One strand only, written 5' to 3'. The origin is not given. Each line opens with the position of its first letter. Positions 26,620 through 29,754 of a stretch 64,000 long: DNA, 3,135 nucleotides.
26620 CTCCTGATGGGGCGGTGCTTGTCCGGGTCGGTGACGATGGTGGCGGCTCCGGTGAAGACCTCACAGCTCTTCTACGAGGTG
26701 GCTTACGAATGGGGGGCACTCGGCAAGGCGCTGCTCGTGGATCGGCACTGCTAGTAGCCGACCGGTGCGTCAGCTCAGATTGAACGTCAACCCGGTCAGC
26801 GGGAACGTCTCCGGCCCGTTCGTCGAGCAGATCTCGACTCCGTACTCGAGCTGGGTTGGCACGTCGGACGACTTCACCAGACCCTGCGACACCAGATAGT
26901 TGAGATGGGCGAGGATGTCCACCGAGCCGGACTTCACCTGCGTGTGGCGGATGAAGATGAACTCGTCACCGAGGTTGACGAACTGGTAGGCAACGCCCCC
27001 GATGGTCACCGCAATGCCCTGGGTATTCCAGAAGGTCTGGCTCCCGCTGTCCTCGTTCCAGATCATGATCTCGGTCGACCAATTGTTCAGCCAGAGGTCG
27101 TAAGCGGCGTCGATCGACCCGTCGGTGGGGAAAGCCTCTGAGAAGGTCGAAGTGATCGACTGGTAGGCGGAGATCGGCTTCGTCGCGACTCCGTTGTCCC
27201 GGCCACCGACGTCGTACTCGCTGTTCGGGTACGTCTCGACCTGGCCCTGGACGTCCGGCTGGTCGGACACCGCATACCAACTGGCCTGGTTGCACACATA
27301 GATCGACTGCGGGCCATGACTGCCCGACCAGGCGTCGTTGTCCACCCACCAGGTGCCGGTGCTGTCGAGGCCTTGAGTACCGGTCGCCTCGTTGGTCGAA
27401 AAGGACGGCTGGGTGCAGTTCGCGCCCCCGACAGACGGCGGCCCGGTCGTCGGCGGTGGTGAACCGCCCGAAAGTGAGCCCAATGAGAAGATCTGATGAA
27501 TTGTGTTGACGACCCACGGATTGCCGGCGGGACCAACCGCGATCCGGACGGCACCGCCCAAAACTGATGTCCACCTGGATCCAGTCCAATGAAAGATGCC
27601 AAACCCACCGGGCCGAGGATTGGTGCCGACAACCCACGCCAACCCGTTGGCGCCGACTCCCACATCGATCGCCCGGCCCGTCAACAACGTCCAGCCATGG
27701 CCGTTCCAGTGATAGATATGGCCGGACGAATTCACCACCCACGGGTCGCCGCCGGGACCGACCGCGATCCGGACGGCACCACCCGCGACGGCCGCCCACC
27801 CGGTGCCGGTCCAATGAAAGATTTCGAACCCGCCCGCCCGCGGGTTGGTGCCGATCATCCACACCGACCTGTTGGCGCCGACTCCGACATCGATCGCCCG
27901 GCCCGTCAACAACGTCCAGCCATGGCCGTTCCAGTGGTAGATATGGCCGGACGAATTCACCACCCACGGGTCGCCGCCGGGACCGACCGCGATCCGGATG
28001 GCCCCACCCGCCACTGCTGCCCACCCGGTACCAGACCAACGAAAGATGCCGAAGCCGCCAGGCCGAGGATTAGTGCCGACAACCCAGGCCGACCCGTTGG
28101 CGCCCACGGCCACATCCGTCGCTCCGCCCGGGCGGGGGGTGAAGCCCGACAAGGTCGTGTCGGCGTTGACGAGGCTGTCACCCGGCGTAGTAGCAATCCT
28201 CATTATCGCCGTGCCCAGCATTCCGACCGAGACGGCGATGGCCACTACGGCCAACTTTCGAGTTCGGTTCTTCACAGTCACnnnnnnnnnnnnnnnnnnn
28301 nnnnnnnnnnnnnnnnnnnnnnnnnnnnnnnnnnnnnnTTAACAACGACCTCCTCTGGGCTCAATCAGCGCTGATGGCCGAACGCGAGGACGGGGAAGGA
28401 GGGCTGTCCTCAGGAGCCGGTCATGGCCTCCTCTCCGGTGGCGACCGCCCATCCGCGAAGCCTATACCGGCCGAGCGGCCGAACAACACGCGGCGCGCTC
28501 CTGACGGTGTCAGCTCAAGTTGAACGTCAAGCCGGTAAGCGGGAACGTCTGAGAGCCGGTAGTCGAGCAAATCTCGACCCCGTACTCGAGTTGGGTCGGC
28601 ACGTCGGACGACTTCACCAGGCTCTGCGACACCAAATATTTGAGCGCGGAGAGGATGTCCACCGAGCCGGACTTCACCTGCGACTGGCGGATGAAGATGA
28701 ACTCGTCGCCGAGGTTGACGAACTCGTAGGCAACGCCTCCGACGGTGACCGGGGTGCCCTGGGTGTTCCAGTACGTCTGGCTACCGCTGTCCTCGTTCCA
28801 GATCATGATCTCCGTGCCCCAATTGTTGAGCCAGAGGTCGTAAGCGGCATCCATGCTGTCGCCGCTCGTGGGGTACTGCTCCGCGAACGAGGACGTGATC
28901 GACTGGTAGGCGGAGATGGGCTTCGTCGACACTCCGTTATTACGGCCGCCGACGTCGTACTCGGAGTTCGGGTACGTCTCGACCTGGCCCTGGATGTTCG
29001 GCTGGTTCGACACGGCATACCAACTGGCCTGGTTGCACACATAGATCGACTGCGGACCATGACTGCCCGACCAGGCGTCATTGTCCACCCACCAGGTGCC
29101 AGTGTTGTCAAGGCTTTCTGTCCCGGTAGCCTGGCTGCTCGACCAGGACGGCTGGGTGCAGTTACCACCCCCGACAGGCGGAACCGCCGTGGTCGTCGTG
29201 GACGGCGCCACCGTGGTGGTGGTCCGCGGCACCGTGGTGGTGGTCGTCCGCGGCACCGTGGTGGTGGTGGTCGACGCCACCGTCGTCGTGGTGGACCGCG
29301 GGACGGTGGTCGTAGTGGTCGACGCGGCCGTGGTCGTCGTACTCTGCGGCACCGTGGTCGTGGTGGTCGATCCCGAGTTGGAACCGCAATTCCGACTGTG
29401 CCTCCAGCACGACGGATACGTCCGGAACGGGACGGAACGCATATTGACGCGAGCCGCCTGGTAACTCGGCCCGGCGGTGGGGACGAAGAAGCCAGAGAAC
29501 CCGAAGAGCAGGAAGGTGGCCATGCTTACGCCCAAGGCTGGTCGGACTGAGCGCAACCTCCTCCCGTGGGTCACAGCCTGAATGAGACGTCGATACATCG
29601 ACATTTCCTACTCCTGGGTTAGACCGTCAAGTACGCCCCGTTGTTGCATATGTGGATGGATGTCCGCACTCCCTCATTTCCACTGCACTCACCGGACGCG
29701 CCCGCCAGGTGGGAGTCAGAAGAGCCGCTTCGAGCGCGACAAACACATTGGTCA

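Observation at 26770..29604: Tandem GH12 glycosidase paralogues with swapped N-terminal modules, one a tectonin-like beta-propeller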

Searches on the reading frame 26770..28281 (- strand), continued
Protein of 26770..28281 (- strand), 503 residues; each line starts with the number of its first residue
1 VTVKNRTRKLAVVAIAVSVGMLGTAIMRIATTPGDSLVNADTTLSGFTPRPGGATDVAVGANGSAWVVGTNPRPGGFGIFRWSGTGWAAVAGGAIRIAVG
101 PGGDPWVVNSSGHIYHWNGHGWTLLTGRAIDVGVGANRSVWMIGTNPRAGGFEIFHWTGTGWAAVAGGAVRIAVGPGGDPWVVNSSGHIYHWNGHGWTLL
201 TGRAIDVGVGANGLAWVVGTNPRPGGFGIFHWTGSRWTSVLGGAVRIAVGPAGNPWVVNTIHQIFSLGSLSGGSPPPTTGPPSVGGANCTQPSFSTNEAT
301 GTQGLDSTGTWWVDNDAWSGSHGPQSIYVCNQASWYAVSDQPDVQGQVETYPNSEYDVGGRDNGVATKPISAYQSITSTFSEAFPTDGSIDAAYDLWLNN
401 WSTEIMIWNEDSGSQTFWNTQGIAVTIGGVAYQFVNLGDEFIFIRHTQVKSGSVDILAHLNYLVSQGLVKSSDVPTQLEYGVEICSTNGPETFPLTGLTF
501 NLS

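Call 61: search_protein_families(library=pfam, alignment_id=A4, max_evalue=0.00001)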
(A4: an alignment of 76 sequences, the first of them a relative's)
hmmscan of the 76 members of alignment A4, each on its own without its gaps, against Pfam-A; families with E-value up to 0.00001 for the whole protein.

A. member 1, P0063 (547 aa): 2 families
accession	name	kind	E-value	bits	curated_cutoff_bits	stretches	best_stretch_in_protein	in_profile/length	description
PF01400.30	Astacin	-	9.7e-50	169.3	22.5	1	67-248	1-186/189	Astacin (Peptidase family M12A)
PF19193.6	Tectonin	-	2.6e-35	122.3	30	3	299-383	3-80/216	Tectonin domain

B. families by the number of members that match (of 76 scanned): 39 families (the first 25 are shown)
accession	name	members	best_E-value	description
PF19193.6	Tectonin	75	2.6e-53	Tectonin domain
PF12581.13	DUF3756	12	7.3e-10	Protein of unknown function (DUF3756)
PF15985.11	KH_6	7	5.8e-11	KH domain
PF01510.30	Amidase_2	3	7.4e-32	N-acetylmuramoyl-L-alanine amidase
PF13360.13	PQQ_2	3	5e-11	Outer membrane protein assembly factor BamB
PF12388.14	Peptidase_M57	2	7.1e-45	Dual-action HEIGH metallo-peptidase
PF00652.28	Ricin_B_lectin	2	2.4e-27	Ricin-type beta-trefoil lectin domain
PF14200.12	RicinB_lectin_2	2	1.6e-17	Ricin-type beta-trefoil lectin domain-like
PF04773.18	FecR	2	1.3e-15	FecR protein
PF00041.27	fn3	2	9e-12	Fibronectin type III domain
PF00353.25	HemolysinCabind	2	9.2e-11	RTX calcium-binding nonapeptide repeat (4 copies)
PF18676.6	MBG_2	1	5.1e-92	MBG domain (YGX type)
PF12034.13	YfbK_C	1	3.3e-70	Uncharacterized protein YfbK, C-terminal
PF01400.30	Astacin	1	9.7e-50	Astacin (Peptidase family M12A)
PF01183.26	Glyco_hydro_25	1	8.3e-43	Glycosyl hydrolases family 25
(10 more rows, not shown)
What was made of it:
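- Tectonin as a targeting module on secreted hydrolases: in 76 bacterial tectonin proteins the partner domains include Amidase_2, GH25, M23, astacin, M57, trypsin and Ricin-B (call 61). In other bacteria tectonin is attached to peptidoglycan hydrolases and proteases (call 61), which act on non-self or on substrate. Partner domains of bacterial tectonins include three peptidoglycan-lytic types (Amidase_2, GH25, M23) and several proteases (call 61).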

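Call 67: find_encoding_contigs(protein=P0001, flank=8000, max_places=2)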
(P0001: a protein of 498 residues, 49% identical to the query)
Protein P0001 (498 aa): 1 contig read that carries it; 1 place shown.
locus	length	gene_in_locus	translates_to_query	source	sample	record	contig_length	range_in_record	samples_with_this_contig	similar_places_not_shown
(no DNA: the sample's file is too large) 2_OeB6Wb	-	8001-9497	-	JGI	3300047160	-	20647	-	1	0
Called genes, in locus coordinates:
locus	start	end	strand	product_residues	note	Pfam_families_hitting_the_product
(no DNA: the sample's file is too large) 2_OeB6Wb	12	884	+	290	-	PF00941:FAD_binding_5, PF03450:CO_deh_flav_C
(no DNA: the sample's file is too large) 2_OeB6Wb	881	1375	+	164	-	PF00111:Fer2, PF01799:Fer2_2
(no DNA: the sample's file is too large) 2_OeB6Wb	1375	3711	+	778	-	PF01315:Ald_Xan_dh_C, PF02738:MoCoBD_1, PF20256:MoCoBD_2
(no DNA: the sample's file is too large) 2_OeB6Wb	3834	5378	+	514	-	PF00743:FMO-like, PF13738:Pyr_redox_3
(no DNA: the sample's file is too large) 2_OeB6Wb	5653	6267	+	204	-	PF13577:SnoaL_4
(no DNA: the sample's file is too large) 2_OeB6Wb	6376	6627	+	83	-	-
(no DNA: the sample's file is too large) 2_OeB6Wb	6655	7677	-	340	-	PF14224:DUF4331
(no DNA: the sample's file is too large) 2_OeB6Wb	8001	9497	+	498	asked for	PF19193:Tectonin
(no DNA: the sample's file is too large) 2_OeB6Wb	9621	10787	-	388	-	PF00144:Beta-lactamase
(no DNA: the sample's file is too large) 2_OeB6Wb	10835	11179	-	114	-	PF03960:ArsC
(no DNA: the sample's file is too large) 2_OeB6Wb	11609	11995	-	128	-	PF00903:Glyoxalase, PF13669:Glyoxalase_4, PF18029:Glyoxalase_6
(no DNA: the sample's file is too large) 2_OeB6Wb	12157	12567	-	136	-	PF12680:SnoaL_2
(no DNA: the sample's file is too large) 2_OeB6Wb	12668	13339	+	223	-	PF00440:TetR_N, PF13305:TetR_C_33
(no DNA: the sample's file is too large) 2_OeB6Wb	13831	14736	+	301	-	PF00135:COesterase, PF20434:BD-FAE, PF07859:Abhydrolase_3, PF00326:Peptidase_S9 (faint)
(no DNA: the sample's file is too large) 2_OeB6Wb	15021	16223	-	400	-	PF02771:Acyl-CoA_dh_N, PF02770:Acyl-CoA_dh_M, PF00441:Acyl-CoA_dh_1, PF08028:Acyl-CoA_dh_2, PF22924:ACOX_C_alpha1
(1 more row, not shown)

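Call 68: find_encoding_contigs(protein=P0006, flank=8000, max_places=2)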
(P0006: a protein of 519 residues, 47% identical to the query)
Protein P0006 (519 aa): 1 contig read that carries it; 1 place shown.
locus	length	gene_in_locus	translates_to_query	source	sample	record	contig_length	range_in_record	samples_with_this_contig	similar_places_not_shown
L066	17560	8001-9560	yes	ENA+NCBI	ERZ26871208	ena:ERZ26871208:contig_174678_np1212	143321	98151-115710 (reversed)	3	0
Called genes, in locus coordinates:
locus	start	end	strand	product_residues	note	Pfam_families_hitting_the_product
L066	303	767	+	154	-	PF01475:FUR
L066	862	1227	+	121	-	PF04248:NTP_transf_9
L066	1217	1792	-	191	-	PF02627:CMD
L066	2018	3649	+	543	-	PF00501:AMP-binding, PF13193:AMP-binding_C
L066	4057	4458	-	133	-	PF12973:Cupin_7 (weak), PF07883:Cupin_2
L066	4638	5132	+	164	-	PF03640:Lipoprotein_15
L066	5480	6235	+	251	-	PF00535:Glycos_transf_2, PF13641:Glyco_tranf_2_3 (weak)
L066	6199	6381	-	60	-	-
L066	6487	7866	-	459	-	PF00089:Trypsin, PF13365:Trypsin_2, PF00595:PDZ, PF13180:PDZ_2, PF17820:PDZ_6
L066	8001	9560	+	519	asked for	PF19193:Tectonin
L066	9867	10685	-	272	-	PF02627:CMD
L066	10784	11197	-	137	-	PF13577:SnoaL_4, PF14534:DUF4440 (weak), PF12680:SnoaL_2 (weak), PF00866:Ring_hydroxyl_B (weak)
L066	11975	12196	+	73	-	-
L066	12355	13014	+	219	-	PF11139:SfLAP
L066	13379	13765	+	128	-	PF07784:DUF1622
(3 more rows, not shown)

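Call 76: find_related_loci(query=window:26773-28281:-, collection=metagenome_contigs, flank=5000)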
Query window:26773-28281:- (503 aa) in metagenome_contigs; peptide patterns used: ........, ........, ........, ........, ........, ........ (x = any residue, [..] = any of these).
64 stretches matched a pattern; 14 encode a relative of the query (tblastn E <= 1e-3); 14 distinct loci.
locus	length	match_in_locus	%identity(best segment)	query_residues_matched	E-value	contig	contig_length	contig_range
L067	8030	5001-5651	71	288-503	9e-99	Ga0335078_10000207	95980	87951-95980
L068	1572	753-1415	70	286-503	6e-99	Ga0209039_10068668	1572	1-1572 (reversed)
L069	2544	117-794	67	282-503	2e-93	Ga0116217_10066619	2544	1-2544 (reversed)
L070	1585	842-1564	66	286-503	2e-96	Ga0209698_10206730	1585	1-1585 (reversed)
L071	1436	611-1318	58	286-503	7e-84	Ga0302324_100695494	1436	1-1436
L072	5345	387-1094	58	286-503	3e-76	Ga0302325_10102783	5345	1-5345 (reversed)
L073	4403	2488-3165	59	289-503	5e-76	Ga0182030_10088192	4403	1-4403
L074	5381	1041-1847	54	266-503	7e-75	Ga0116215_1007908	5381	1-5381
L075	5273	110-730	55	289-484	4e-63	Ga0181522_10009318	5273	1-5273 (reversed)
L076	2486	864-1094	66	289-361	5e-28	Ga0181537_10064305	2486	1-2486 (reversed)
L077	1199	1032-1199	73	285-338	1e-21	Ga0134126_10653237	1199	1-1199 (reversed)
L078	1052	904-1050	67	289-336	3e-16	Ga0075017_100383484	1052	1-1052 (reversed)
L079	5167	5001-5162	63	289-341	1e-15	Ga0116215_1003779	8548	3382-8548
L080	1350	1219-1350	57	286-326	1e-9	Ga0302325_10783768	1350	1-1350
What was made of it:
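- Tried and rejected: The JGI metagenome scan found 14 loci, all GH12-only (call 76).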

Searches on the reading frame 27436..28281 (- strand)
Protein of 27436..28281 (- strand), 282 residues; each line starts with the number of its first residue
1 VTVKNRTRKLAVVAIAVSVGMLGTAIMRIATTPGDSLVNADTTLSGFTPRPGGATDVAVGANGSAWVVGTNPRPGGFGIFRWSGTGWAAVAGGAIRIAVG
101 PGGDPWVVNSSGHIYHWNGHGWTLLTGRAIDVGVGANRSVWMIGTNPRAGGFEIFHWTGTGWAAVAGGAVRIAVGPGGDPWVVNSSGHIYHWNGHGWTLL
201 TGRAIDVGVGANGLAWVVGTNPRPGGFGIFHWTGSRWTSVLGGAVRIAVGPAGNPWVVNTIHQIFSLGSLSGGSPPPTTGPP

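Call 8: search_solved_structures(query=window:27436-28281:-, max_evalue=10, show_alignments=2)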
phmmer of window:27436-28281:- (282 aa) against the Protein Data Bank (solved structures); distinct sequences matched with E-value up to 10: 1.
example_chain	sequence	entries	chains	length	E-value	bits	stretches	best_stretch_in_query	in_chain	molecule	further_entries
5fsb_A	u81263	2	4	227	1e-22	83.8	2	87-266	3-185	TECTONIN 2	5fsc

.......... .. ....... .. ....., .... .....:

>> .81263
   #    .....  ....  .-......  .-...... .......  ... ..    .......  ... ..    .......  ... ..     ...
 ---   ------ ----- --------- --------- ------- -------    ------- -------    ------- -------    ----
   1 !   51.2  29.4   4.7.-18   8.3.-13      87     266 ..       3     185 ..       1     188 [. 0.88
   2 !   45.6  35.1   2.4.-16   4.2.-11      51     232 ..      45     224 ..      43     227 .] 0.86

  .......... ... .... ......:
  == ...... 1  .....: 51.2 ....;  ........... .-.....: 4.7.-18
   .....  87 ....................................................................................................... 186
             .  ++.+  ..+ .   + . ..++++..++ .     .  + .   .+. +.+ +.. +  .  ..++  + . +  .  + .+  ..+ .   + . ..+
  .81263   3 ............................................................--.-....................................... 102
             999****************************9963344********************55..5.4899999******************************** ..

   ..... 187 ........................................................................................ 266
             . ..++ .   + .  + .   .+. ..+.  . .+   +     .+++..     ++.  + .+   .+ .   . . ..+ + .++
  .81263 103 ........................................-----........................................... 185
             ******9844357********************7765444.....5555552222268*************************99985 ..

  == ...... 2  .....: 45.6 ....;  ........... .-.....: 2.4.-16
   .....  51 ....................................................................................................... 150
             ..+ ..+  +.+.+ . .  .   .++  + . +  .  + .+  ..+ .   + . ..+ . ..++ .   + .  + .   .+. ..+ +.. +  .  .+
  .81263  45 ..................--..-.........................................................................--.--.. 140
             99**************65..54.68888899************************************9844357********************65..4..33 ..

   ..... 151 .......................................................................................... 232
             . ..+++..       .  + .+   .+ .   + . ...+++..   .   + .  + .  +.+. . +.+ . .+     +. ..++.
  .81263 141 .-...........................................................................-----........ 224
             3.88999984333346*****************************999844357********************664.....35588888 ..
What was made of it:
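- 27487..28146 (-): P1 tectonin beta-propeller (residues 46-265): six blades arranged as three A+B blade pairs. 5FSB Tectonin 2 E 1e-22 (call 8).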

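Call 52: predict_structure(alignment_id=A3)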
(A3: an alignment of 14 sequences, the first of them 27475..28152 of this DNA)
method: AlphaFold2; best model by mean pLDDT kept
length: 226 residues; sequences in the alignment: 14
mean_pLDDT: 96.3   pTM: 0.91
mean pLDDT of the five models: 96.3, 96.2, 96.0, 95.0, 94.8
residues with pLDDT >= 90: 221; 70-90: 2; 50-70: 3; < 50: 0
segments of 3 or more residues with pLDDT < 50: none
pLDDT, mean of each block of 10 residues (from residue 1): 88 97 98 97 95 97 98 95 97 97 98 95 98 97 98 97 97 98 97 95 97 98 87
secondary structure, 60 per line:
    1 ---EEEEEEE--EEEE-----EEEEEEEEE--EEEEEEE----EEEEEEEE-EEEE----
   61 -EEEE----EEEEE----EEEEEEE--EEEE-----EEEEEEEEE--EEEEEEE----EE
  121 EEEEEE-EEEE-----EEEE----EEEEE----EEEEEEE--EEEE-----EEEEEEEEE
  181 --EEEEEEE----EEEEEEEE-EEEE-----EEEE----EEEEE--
elements in order: E4-10 E13-16 E22-30 E33-39 E44-51 E53-56 E62-65 E70-74 E79-85 E88-91 E97-105 E108-114 E119-126 E128-131 E137-140 E145-149 E154-160 E163-166 E172-180 E183-189 E194-201 E203-206 E212-215 E220-224
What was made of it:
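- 27487..28146 (-): AF2 pLDDT 96.3, pTM 0.91, 24 strands (call 52).
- On Tectonin lectin family (Pfam PF19193): The AF2 model has pLDDT 96.3, pTM 0.91 and 24 strands (call 52).
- Checked: Each 75-aa unit is two blades, not one, so the domain is a six-bladed propeller with 24 predicted strands (call 52).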

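Call 55: fold_search(model_id=the predicted structure, library=pdb)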
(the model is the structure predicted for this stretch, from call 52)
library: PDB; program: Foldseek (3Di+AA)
matches with E <= 10: 1224; with E <= 0.001: 355
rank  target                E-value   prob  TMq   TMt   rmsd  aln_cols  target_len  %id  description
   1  5fsb_B                1.2e-16  1.00  0.84  0.85   2.2       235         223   25  Structure of tectonin 2 from laccaria bicolor in complex with 2-o-methyl-methyl-seleno-beta-l-fucopyranoside (released 2017-03-29)
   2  5fsc_B                5.5e-16  1.00  0.85  0.87   2.2       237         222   25  Structure of tectonin 2 from Laccaria bicolor in complex with allyl- alpha_4-methyl-mannoside (released 2017-03-29)
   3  5fsb_A                1.8e-15  1.00  0.84  0.84   2.3       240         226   24  Structure of tectonin 2 from laccaria bicolor in complex with 2-o-methyl-methyl-seleno-beta-l-fucopyranoside (released 2017-03-29)
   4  4rus_B                5.5e-12  1.00  0.83  0.80   2.4       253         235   17  Carp Fishelectin, holo form (released 2015-04-08)
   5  4ruq_B                6.7e-12  1.00  0.82  0.79   2.4       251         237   18  Carp Fishelectin, apo form (released 2015-04-08)
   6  4ruq_A                1.5e-11  1.00  0.82  0.79   2.4       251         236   18  Carp Fishelectin, apo form (released 2015-04-08)
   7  1rwi_A                6.9e-10  1.00  0.78  0.70   3.5       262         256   14  Extracellular domain of Mycobacterium tuberculosis PknD (released 2004-04-27)
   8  6rek                  2.5e-09  1.00  0.77  0.70   3.6       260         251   16  Crystal structure of Pizza6-SH with Cu2+ (released 2019-07-31)
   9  6ren_A                4.5e-09  1.00  0.77  0.70   3.7       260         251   17  Crystal structure of 3fPizza6-SH with Zn2+ (released 2019-07-31)
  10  9ya3_K                9.7e-09  1.00  0.52  0.53   3.9       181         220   23  Cryo-EM structure of the apical region of subpellicular microtubule (SPMT) from Toxoplasma gondii (8-nm repeat) (released 2025-12-03)
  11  9ya3_I                1.0e-08  1.00  0.55  0.56   4.1       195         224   20  Cryo-EM structure of the apical region of subpellicular microtubule (SPMT) from Toxoplasma gondii (8-nm repeat) (released 2025-12-03)
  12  6qsd                  1.2e-08  1.00  0.75  0.69   4.0       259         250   15  Crystal structure of Pizza6S (released 2020-03-18)
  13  9ya3_J                1.5e-08  1.00  0.54  0.53   4.7       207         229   22  Cryo-EM structure of the apical region of subpellicular microtubule (SPMT) from Toxoplasma gondii (8-nm repeat) (released 2025-12-03)
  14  1rwl                  2.5e-08  1.00  0.77  0.69   3.6       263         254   14  Extracellular domain of Mycobacterium tuberculosis PknD (released 2004-04-27)
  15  7e7r_B                3.2e-08  1.00  0.63  0.56   6.4       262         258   16  Crystal structure of RSL mutant in complex with Ligand (released 2021-04-14)
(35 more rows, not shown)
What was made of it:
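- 27487..28146 (-): Foldseek top hits are 5FSB/5FSC at TM 0.84-0.87, then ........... 4RUS/4RUQ (call 55).
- On Tectonin lectin family (Pfam PF19193): Its best structural matches are Lb-Tec2 5FSB/5FSC (TM 0.84-0.87) and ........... (call 55).
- On CAZy carbohydrate-binding module families (as the identity of the repeat region): All leading structural matches are beta-propellers (call 55).
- Closest known: Tectonin 2 of Laccaria bicolor. Same: Sequence match is E 1e-22, Foldseek TM is 0.84-0.87 and rmsd is 2.2 A (calls 8, 55).
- Closest known: Carp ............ Same: It is the second-best structural match for the propeller (TM 0.82-0.83, call 55).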

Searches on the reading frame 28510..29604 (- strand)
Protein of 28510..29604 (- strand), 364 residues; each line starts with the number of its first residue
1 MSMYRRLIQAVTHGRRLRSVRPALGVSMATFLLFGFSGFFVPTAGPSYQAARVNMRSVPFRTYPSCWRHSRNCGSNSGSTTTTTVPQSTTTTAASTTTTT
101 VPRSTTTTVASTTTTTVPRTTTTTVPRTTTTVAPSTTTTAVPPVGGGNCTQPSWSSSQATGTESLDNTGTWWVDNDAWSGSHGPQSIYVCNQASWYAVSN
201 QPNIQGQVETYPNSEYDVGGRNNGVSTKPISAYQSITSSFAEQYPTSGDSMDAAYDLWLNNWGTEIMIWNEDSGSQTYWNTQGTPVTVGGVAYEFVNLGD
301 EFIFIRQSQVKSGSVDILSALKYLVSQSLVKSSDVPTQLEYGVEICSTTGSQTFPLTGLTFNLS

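Call 4: search_protein_families(library=pfam, proteins=[window:28510-29604:-], max_evalue=1)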
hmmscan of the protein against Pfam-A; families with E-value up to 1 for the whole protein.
window:28510-29604:- (364 aa): 2 families
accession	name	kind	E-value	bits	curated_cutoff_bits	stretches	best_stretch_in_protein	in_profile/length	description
PF02389.20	Cornifin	-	0.011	16.3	34.8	1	76-142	20-86/135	Cornifin (SPRR) family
PF22178.3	Gp5_trimer_C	-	0.61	10.7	30.9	0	81-130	52-101/112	Bacteriophage T4 gp5 C-terminal trimerisation domain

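Call 5: search_protein_families(library=ncbifam, proteins=[window:28510-29604:-], max_evalue=1)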
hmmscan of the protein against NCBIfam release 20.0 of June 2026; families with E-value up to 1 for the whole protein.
window:28510-29604:- (364 aa): 1 family
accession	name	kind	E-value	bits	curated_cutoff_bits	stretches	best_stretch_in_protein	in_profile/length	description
NF004860.0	PRK06215.1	subfamily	2.9e-29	102.3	319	1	128-358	12-232/238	hypothetical protein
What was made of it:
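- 28513..29181 (-): P2 GH12 catalytic domain (residues 142-364), with predicted nucleophile Glu265 (28810-28812) and acid/base Glu344 (28573-28575). NCBIfam PRK06215 E 2.9e-29 but below its curated cut-off (call 5).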
